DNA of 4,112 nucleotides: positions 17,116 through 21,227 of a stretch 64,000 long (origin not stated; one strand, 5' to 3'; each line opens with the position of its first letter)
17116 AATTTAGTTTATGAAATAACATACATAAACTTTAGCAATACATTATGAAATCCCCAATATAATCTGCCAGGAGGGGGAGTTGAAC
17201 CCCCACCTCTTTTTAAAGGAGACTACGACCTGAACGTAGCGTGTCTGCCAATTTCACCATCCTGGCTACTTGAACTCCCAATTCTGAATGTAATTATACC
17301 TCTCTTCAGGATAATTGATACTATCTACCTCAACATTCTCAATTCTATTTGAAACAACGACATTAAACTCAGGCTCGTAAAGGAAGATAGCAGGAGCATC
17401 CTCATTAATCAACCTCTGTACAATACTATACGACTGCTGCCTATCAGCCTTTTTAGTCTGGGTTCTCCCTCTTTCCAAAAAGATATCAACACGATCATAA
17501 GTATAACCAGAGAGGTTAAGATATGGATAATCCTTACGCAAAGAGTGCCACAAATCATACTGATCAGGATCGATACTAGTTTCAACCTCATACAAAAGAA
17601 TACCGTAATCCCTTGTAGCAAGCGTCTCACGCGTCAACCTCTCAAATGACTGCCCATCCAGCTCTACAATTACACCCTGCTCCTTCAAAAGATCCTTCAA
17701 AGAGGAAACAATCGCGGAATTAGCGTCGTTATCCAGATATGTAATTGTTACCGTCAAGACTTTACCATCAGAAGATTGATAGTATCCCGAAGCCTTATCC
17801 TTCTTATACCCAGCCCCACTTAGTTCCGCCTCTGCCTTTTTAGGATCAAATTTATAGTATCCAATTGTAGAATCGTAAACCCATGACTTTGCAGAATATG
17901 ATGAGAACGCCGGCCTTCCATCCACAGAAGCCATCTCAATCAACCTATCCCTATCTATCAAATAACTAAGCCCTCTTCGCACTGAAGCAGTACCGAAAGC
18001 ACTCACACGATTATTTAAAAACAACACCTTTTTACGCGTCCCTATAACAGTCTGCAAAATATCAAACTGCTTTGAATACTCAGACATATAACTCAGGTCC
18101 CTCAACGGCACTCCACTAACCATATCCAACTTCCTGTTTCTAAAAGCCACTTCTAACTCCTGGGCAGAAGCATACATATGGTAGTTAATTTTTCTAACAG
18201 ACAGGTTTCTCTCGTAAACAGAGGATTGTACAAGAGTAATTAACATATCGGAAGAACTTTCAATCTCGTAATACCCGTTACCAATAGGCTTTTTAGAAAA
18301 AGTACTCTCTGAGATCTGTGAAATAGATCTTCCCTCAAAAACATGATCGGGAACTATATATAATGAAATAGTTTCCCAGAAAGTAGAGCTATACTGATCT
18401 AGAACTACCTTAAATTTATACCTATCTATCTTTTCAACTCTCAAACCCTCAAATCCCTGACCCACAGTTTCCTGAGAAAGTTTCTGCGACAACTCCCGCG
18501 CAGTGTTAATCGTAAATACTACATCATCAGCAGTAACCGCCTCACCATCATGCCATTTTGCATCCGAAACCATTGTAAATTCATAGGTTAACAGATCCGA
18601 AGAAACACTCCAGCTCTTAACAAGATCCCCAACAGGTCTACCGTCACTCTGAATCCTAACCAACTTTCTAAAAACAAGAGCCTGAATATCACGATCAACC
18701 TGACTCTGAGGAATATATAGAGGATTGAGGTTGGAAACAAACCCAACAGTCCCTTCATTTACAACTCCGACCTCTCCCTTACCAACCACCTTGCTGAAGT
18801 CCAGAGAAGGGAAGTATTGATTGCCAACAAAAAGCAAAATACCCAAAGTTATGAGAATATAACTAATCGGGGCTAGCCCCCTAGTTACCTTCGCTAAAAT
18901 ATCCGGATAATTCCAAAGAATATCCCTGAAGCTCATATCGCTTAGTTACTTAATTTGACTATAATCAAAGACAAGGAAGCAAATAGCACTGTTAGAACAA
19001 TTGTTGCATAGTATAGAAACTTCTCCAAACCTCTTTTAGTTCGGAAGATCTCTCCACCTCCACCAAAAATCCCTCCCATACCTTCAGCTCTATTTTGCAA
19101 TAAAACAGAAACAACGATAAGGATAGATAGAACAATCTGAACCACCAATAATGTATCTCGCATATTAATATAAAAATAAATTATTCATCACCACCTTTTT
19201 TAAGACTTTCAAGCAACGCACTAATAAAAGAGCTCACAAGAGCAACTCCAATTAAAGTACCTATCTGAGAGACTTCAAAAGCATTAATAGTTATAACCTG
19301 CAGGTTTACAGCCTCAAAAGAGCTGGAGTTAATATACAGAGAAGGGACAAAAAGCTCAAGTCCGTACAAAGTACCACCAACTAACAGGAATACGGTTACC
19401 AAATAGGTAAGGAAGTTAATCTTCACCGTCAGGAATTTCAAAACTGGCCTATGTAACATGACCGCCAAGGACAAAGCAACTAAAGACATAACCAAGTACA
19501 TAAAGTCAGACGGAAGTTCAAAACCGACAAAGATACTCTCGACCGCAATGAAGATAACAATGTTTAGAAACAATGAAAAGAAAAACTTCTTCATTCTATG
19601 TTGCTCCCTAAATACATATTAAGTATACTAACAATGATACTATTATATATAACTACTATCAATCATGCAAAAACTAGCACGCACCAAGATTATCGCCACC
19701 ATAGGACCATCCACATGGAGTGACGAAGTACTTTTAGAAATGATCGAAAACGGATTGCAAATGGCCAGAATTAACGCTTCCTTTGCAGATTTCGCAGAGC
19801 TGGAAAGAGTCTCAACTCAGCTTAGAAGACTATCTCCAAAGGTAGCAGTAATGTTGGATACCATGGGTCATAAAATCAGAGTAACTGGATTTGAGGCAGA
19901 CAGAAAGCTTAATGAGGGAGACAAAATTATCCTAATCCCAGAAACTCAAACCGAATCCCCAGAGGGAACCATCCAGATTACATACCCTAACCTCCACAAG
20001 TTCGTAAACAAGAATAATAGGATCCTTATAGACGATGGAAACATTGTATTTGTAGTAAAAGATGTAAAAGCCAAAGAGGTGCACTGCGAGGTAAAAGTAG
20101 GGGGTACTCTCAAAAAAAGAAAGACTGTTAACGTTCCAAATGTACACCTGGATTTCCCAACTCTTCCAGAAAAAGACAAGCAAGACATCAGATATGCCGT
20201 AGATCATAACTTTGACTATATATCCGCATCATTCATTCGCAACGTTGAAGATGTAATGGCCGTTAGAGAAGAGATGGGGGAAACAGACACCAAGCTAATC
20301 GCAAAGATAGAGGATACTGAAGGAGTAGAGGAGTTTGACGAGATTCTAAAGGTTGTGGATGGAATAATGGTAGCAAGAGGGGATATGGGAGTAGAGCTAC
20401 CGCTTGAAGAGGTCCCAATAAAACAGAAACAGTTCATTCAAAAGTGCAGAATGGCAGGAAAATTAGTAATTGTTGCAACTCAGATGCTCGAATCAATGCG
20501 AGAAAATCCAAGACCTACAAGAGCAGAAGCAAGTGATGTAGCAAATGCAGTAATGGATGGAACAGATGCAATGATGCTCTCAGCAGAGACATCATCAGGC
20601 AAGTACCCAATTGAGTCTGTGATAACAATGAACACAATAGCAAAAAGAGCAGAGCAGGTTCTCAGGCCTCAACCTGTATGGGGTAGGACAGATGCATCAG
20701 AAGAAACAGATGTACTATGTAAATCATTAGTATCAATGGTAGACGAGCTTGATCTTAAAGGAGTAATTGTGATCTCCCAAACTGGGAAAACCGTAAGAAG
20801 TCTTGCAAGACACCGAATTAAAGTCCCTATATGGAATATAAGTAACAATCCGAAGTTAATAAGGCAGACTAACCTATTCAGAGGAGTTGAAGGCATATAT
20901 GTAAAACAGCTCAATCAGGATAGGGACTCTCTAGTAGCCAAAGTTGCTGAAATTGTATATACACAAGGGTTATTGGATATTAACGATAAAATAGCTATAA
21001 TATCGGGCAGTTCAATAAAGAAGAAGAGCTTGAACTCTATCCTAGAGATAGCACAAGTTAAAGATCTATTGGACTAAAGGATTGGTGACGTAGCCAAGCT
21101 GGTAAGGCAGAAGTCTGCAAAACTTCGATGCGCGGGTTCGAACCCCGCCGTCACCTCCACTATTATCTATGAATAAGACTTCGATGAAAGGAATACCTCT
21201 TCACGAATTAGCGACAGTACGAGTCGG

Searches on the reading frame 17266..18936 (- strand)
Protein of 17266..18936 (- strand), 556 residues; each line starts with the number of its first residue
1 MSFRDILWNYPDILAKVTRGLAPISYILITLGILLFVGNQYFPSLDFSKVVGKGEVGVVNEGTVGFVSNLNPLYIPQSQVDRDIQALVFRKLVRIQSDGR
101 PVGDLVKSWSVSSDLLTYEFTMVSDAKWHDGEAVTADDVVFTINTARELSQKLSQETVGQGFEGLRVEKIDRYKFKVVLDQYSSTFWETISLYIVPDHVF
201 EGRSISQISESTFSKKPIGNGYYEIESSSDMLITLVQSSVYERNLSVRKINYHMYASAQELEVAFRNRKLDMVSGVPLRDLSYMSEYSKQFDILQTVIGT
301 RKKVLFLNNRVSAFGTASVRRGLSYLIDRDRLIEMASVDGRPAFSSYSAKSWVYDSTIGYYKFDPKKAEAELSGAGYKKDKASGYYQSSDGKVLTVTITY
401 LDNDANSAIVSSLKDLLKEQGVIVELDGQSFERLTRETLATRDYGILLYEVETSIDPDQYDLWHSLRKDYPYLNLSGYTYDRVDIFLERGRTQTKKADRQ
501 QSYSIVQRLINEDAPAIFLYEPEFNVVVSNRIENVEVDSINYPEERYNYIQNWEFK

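Call 89: search_protein_families(library=pfam, proteins=[window:17266-18936:-], max_evalue=0.0001)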
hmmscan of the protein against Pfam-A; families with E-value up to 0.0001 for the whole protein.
window:17266-18936:- (556 aa): 1 family
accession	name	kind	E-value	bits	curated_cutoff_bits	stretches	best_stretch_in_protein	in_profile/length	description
PF00496.27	SBP_bac_5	-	1.3e-51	176.3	32.4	1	101-466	2-361/368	Bacterial extracellular solute-binding proteins, family 5 Middle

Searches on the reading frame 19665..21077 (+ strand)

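Call 89: search_protein_families(library=pfam, proteins=[window:19665-21077:+], max_evalue=0.0001)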
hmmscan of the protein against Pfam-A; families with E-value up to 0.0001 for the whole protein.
window:19665-21077:+ (470 aa): 2 families
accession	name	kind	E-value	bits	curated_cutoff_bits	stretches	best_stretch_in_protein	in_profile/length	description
PF00224.27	PK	-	1.1e-109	366.9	30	1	5-319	2-328/328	Pyruvate kinase, barrel domain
PF02887.21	PK_C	-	5.9e-19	68.7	28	1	351-458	3-110/114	Pyruvate kinase, alpha/beta domain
